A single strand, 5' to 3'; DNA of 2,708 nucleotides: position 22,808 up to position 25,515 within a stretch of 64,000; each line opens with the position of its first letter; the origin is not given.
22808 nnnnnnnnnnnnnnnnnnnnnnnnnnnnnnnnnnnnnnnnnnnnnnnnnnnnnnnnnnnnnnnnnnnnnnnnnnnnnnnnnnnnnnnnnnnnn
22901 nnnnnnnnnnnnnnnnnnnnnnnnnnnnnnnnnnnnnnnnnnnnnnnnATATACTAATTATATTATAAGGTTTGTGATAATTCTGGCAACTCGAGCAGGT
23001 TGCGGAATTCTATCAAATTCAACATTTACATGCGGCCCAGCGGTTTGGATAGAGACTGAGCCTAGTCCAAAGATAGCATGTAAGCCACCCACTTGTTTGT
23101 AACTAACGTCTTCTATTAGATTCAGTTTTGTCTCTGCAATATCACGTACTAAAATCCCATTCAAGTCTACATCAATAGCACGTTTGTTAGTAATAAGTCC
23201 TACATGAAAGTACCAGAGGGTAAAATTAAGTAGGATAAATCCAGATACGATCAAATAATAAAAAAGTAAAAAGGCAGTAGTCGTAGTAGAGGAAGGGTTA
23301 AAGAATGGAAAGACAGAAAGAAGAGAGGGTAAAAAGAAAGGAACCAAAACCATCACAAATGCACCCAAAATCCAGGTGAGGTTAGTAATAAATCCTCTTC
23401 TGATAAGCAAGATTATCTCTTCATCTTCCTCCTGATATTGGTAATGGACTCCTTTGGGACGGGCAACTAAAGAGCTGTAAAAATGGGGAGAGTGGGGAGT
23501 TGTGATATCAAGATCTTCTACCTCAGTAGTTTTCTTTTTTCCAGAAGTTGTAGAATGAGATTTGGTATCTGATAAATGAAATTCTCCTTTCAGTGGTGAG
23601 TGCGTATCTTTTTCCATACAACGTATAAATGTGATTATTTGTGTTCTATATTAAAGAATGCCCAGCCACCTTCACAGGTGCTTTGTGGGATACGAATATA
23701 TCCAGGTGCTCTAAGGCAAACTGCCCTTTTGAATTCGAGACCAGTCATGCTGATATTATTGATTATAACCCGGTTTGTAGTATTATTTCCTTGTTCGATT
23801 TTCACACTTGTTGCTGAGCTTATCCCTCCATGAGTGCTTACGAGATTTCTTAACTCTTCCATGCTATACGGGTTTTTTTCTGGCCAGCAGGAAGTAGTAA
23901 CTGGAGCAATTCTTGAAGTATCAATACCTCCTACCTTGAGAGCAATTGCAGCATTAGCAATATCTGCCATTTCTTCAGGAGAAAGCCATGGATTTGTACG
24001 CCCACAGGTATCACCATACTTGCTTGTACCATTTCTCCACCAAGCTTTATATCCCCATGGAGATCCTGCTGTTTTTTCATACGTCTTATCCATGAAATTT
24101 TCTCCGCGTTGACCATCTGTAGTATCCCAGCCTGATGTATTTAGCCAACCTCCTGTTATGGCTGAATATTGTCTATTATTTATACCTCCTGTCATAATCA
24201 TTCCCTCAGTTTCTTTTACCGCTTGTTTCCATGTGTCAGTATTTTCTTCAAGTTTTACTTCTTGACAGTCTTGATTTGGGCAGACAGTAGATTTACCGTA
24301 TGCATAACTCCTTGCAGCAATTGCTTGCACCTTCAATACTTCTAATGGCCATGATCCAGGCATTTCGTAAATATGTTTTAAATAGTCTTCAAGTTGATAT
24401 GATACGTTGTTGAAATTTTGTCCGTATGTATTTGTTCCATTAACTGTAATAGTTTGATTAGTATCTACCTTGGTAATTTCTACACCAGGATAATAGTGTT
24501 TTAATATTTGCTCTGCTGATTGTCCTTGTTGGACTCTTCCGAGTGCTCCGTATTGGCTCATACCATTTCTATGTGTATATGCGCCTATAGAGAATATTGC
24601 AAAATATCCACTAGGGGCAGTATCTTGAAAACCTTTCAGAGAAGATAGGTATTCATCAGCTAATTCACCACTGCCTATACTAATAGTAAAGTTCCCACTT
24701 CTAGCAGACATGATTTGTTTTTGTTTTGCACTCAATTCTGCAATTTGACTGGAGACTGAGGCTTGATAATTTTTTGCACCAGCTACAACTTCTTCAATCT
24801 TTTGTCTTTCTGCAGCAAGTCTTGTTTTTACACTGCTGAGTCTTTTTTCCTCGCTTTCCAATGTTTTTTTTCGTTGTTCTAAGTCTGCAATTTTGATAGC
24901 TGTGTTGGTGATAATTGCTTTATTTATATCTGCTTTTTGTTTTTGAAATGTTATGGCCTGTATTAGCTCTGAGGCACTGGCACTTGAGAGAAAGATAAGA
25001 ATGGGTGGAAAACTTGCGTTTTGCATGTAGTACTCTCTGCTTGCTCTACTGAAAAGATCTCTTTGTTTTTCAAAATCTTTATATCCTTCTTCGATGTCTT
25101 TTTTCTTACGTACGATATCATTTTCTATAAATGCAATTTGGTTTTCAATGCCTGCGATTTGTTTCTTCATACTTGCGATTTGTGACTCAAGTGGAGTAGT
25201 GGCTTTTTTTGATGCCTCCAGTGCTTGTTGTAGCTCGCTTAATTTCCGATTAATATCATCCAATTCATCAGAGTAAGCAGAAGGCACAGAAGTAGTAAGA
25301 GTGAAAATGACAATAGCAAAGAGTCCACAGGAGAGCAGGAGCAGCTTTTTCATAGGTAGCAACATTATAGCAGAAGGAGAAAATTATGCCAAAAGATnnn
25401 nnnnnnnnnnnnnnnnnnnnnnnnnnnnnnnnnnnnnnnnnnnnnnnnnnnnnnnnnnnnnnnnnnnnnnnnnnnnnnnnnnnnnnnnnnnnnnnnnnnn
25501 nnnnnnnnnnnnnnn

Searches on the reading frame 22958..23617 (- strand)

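Call 16: search_protein_families(library=pfam, proteins=[window:22958-23617:-], max_evalue=0.001)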
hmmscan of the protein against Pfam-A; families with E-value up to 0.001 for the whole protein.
window:22958-23617:- (219 aa): 1 family
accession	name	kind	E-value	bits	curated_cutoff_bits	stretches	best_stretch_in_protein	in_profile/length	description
PF03703.20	bPH_2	-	6e-07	30.1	22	1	154-214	18-78/78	Bacterial PH domain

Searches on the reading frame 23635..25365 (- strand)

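Call 16: search_protein_families(library=pfam, proteins=[window:23635-25365:-], max_evalue=0.001)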
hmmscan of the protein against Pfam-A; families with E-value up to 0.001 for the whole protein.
window:23635-25365:- (576 aa): 1 family
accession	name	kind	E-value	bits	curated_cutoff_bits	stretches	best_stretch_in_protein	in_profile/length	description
PF08486.15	SpoIID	-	1.8e-13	51.3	23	1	323-392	11-96/97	Stage II sporulation protein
